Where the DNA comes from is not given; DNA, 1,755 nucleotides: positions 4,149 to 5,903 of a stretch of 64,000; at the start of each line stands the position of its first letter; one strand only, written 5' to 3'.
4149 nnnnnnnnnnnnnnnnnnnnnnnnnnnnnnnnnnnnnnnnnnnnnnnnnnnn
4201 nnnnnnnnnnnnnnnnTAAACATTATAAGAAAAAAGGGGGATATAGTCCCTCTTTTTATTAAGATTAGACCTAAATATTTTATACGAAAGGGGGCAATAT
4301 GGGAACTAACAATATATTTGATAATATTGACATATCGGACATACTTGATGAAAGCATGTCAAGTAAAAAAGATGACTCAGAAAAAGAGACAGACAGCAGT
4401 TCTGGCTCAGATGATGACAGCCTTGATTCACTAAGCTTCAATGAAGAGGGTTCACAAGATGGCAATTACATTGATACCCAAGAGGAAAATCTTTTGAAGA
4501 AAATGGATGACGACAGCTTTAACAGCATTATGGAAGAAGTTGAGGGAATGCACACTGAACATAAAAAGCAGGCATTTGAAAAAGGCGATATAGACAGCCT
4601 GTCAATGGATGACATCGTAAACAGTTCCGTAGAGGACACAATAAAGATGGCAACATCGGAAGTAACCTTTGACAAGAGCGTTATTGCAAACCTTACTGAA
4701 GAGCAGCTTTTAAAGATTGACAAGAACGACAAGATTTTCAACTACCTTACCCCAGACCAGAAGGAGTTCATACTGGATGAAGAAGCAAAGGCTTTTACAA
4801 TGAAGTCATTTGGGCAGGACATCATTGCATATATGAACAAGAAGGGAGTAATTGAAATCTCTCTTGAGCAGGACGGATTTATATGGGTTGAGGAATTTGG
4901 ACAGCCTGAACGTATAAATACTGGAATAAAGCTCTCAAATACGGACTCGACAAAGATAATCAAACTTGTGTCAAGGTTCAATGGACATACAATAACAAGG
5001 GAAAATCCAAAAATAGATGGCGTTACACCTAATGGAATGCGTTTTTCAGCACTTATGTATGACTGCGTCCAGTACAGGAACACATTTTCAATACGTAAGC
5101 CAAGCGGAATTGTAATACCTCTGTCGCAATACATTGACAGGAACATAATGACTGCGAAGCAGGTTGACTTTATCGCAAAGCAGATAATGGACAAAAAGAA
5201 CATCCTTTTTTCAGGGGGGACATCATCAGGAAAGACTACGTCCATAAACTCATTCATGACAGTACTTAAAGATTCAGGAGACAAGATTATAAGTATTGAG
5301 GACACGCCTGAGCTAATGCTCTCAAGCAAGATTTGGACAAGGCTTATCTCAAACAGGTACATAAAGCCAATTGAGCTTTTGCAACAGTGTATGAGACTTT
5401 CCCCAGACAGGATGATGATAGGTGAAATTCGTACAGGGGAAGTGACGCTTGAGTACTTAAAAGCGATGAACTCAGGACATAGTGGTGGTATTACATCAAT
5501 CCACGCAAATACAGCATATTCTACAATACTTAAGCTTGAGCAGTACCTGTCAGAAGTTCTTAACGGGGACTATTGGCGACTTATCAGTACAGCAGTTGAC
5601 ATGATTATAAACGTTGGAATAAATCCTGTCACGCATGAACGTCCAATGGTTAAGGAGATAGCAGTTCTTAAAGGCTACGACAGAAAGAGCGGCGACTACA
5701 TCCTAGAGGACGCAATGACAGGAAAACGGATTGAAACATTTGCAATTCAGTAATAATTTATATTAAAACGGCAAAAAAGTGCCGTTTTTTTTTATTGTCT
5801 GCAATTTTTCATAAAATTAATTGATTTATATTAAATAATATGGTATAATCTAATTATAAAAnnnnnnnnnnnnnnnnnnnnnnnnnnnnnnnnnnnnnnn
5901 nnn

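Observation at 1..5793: T4SS-like module in a GC-richer segment at the window edge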

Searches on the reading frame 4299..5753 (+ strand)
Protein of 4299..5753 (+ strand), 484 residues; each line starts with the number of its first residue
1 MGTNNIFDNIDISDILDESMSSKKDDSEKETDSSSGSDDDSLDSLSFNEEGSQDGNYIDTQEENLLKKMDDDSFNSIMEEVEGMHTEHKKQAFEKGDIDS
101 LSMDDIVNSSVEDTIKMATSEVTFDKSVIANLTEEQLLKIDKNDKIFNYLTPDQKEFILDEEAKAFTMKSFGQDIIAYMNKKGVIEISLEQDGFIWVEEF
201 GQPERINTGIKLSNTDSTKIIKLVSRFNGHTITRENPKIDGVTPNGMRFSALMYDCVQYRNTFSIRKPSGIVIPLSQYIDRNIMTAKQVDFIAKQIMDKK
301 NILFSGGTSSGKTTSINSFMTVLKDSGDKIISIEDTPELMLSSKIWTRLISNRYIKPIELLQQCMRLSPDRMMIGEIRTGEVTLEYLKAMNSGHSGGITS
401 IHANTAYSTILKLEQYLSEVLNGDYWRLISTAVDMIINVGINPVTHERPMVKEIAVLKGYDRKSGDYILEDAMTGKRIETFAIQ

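Call 3: search_protein_families(library=pfam, proteins=[window:4299-5753:+], max_evalue=0.1)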
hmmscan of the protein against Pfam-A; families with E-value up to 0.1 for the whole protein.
window:4299-5753:+ (484 aa): 6 families
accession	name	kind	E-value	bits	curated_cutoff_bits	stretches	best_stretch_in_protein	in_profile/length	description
PF00437.27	T2SSE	-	9.7e-29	100.6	24.9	1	284-437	126-273/370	Type II/IV secretion system protein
PF12775.13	AAA_7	-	0.013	15.4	25.8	1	283-327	17-61/181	P-loop containing dynein motor region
PF00270.35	DEAD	-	0.037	14.2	26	0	293-340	8-58/167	DEAD/DEAH box helicase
PF13245.12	AAA_19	-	0.038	14.6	25.1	1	294-330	6-44/134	AAA domain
PF13555.12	AAA_29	-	0.04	14.1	27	1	298-323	20-46/61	P-loop containing region of AAA domain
PF10412.15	TrwB_AAD_bind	-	0.094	12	20.5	0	298-332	14-48/387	Type IV secretion-system coupling protein DNA-binding domain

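Call 4: search_protein_families(library=phrogs, proteins=[window:4299-5753:+], max_evalue=0.01)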
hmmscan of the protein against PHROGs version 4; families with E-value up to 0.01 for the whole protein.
window:4299-5753:+ (484 aa): 2 families
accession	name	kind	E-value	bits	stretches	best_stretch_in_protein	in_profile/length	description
phrog_19065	-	unknown function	4.4e-10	39.8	1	302-415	234-357/522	-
phrog_26606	-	unknown function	5.8e-10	39.7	1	277-413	113-244/323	-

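Call 10: search_dna_similar(query=window:4299-5753:+, collection=phages, mode=protein, max_rows=20)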
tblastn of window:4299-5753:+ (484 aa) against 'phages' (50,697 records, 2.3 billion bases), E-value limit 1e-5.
Records with a match: 11; places in all: 11; records where one place covers at least 80% of the query: 0.
Best place of each record, by identity: <60% 11.
By first word of the organism name: Bacteriophage 10; Microcystis 1.
By host as written in the record: - 10; Microcystis sp. SG03 1.
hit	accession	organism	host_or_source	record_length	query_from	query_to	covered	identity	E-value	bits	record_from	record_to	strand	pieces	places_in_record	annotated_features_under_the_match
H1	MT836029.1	Bacteriophage sp.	human fecal samples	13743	170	469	62%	32.3%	7e-32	135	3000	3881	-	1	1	record has no annotation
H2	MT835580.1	Bacteriophage sp.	human fecal samples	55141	161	471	64%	30.3%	3e-29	127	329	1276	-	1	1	record has no annotation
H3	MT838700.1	Bacteriophage sp.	human fecal samples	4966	170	439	56%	33.3%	4e-31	133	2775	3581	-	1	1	record has no annotation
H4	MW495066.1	Microcystis phage MaAM05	Microcystis sp. SG03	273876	90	414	67%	26.3%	2e-14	82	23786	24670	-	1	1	hypothetical protein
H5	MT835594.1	Bacteriophage sp.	human fecal samples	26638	132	439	64%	26.7%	4e-17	91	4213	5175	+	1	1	record has no annotation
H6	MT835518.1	Bacteriophage sp.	human fecal samples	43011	174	440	55%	30.0%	1e-14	83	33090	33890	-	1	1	record has no annotation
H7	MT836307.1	Bacteriophage sp.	human fecal samples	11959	159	468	64%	24.1%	1e-10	70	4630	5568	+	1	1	record has no annotation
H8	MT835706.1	Bacteriophage sp.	human fecal samples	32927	183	461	58%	26.6%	2e-14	82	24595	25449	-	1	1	record has no annotation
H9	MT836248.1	Bacteriophage sp.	human fecal samples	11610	179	459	58%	26.3%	5e-11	71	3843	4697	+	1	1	record has no annotation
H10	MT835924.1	Bacteriophage sp.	human fecal samples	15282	187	460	57%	26.0%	5e-12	74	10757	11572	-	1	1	record has no annotation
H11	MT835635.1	Bacteriophage sp.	human fecal samples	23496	164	405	50%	28.1%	2e-14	82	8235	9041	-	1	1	record has no annotation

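Call 11: search_dna_similar(query=window:4299-5753:+, collection=plasmids, mode=protein, max_rows=20)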
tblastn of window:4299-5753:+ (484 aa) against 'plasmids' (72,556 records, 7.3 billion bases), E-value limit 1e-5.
The search stops at 5000 records and this limit was reached: more records match than are counted here, and every count below describes the 5000 best-scoring records only.
Records with a match: at least 5000; places in all: 5555; records where one place covers at least 80% of the query: 0.
Best place of each record, by identity: <60% 5000.
By first word of the organism name: Escherichia 1038; Rhizobium 428; Agrobacterium 305; Campylobacter 300; Salmonella 236; Klebsiella 211; Xanthomonas 205; Sinorhizobium 156; Ralstonia 151; uncultured 131; and 220 more.
By predicted mobility (MOB-suite, as given by PLSDB): conjugative 3497; non-mobilizable 851; mobilizable 652.
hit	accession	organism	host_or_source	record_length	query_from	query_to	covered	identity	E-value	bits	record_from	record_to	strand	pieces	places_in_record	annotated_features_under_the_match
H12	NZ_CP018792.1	Campylobacter vicugnae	cell culture,Goat, fecal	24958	169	470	62%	37.7%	2e-36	150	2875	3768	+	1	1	trbB: P-type conjugative transfer ATPase TrbB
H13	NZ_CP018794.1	Campylobacter vicugnae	cell culture,Alpaca, fecal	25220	169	470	62%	37.4%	2e-36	150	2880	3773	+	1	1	trbB: P-type conjugative transfer ATPase TrbB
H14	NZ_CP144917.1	Campylobacter vicugnae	Alpaca,feces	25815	169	470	62%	37.4%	2e-36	150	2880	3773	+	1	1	trbB: P-type conjugative transfer ATPase TrbB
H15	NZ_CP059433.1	Campylobacter fetus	bovine,vaginal mucus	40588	169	470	62%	37.4%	3e-36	150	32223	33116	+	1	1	trbB: P-type conjugative transfer ATPase TrbB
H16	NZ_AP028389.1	Campylobacter jejuni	Homo sapiens,feces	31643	169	468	62%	37.6%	1e-34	145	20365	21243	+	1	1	trbB: P-type conjugative transfer ATPase TrbB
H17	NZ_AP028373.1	Campylobacter coli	Homo sapiens,feces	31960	169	468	62%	37.6%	1e-34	145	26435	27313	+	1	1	trbB: P-type conjugative transfer ATPase TrbB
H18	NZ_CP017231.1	Campylobacter jejuni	Homo sapiens,Human stool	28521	169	468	62%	37.6%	5e-34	144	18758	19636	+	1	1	trbB: P-type conjugative transfer ATPase TrbB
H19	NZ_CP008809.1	Campylobacter fetus subsp. fetus 04/554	bovine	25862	169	470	62%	37.0%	7e-36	149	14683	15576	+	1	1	trbB: P-type conjugative transfer ATPase TrbB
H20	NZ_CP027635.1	Campylobacter coli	turkey,meat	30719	169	470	62%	37.0%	2e-35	147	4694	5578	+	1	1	trbB: P-type conjugative transfer ATPase TrbB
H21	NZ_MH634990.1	Campylobacter coli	Chicken Liver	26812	169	468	62%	37.3%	3e-36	150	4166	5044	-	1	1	trbB: P-type conjugative transfer ATPase TrbB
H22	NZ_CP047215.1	Campylobacter coli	pig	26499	169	468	62%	37.3%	8e-36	149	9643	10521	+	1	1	trbB: P-type conjugative transfer ATPase TrbB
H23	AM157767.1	uncultured bacterium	-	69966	115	468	73%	31.4%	2e-32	139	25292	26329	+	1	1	trbB: TrbB mating pair formation protein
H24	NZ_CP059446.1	Campylobacter fetus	bovine,preputial wash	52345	169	470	62%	36.7%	5e-37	152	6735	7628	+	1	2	trbB: P-type conjugative transfer ATPase TrbB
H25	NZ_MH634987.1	Campylobacter coli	chicken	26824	169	470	62%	36.7%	5e-35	146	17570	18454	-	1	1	trbB: P-type conjugative transfer ATPase TrbB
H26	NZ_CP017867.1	Campylobacter coli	chicken liver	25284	169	468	62%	37.0%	5e-36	149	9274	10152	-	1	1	trbB: P-type conjugative transfer ATPase TrbB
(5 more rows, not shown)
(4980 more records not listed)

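Call 39: search_protein_families(library=ncbifam, proteins=[window:4299-5753:+], max_evalue=0.05)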
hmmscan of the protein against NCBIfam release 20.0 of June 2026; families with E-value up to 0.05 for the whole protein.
window:4299-5753:+ (484 aa): 18 families
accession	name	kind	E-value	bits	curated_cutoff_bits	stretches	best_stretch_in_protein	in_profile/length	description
TIGR02782.1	TrbB_P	equivalog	2e-65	221.1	304.55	1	169-468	8-302/303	P-type conjugative transfer ATPase TrbB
NF010469.0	PRK13894.1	subfamily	4.1e-55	187.4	508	1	156-469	8-317/320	conjugal transfer ATPase TrbB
NF010407.0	PRK13833.1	subfamily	2.8e-51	174.8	499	1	169-462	16-305/323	conjugal transfer protein TrbB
TIGR02788.1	VirB11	equivalog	3.3e-43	147.9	249.95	2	287-440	132-295/308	P-type DNA transfer ATPase VirB11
NF010475.0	PRK13900.1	equivalog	2.1e-33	115.8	389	2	286-414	146-280/333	type IV secretion system ATPase VirB11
TIGR03819.1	heli_sec_ATPase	hypoth_equivalog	1.1e-30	107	373.15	1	179-408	59-292/340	TadA family conjugal transfer-associated ATPase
NF058587.1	archaellum_moto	equivalog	2.3e-24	86.1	550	1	201-412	175-392/527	archaellum flagellar ATPase motor FlaI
NF010425.0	PRK13851.1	equivalog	3.3e-18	65.7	461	1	290-437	153-310/344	type IV secretion system protein VirB11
NF053672.1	bindosome_BasE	exception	6.4e-18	64.8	1000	1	205-438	174-412/512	bindosome assembly system ATPase subunit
NF041000.1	ATPase_ComGA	equivalog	2.1e-17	63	300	1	280-416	108-245/267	competence type IV pilus ATPase ComGA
NF007755.0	PRK10436.1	equivalog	1.3e-13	50.5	617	1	284-416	203-335/465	type II secretion system protein GspE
TIGR01420.1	pilT_fam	subfamily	1.5e-12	47.5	319.1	1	262-413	84-239/343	PilT/PilU family type 4a pilus ATPase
TIGR02533.1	type_II_gspE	equivalog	1.7e-10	40.2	630.25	1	294-414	237-357/486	type II secretion system ATPase GspE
TIGR02538.1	type_IV_pilB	equivalog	1.2e-09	37.3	675.65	1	302-415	319-431/564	type IV-A pilus assembly ATPase PilB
NF053534.1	T4PilAsmATPsTfpB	equivalog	1.6e-09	36.8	850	1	301-415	338-451/584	type IV pilus assembly ATPase TfpB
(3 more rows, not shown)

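Call 71: search_solved_structures(query=window:4299-5753:+, max_evalue=0.00001)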
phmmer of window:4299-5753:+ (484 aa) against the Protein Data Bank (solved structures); distinct sequences matched with E-value up to 0.00001: 20.
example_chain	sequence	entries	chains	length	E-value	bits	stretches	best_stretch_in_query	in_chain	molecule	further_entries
1g6o_A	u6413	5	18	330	1e-22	83.7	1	179-418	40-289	CAG-ALPHA | virB11 homolog | Cag-alfa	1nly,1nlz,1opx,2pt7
6bge_A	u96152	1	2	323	1.2e-22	83.5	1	182-418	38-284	VirB11-like protein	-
8rkd_E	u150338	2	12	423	8.5e-19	70.7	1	200-437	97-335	Pilus assembly ATPase CpaF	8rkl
8rjf_A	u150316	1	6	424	8.6e-19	70.7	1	200-437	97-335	Pilus assembly ATPase CpaF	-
9e24_A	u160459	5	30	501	1.3e-18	70.1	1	201-437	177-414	CpaF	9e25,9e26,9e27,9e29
4ii7_A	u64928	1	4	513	8e-18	67.5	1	200-420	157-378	FlaI ATPase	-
2oap_1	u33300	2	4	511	2.2e-17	66.1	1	194-415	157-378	Type II secretion system protein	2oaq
4ihq_A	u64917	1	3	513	5.4e-17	64.8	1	200-420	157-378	FlaI ATPase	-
2gza_A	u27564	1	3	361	9.8e-14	54.1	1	286-417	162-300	Type IV secretion system protein VirB11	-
9n32_A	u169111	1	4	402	2.5e-08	36.2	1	277-443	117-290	PilU protein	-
2eyu_A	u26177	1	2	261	1.9e-06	30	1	302-413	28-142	twitching motility protein PilT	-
4pht_A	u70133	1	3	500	2.1e-06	29.9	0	302-414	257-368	General secretory pathway protein E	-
1p9r_A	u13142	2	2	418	2.5e-06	29.6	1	290-414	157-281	General secretion pathway protein E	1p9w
5zfr_A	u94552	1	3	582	3.7e-06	29.1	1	302-413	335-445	Type IV pilus biogenesis ATPase PilB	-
2gsz_A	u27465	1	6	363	3.7e-06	29.1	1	302-413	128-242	twitching motility protein PilT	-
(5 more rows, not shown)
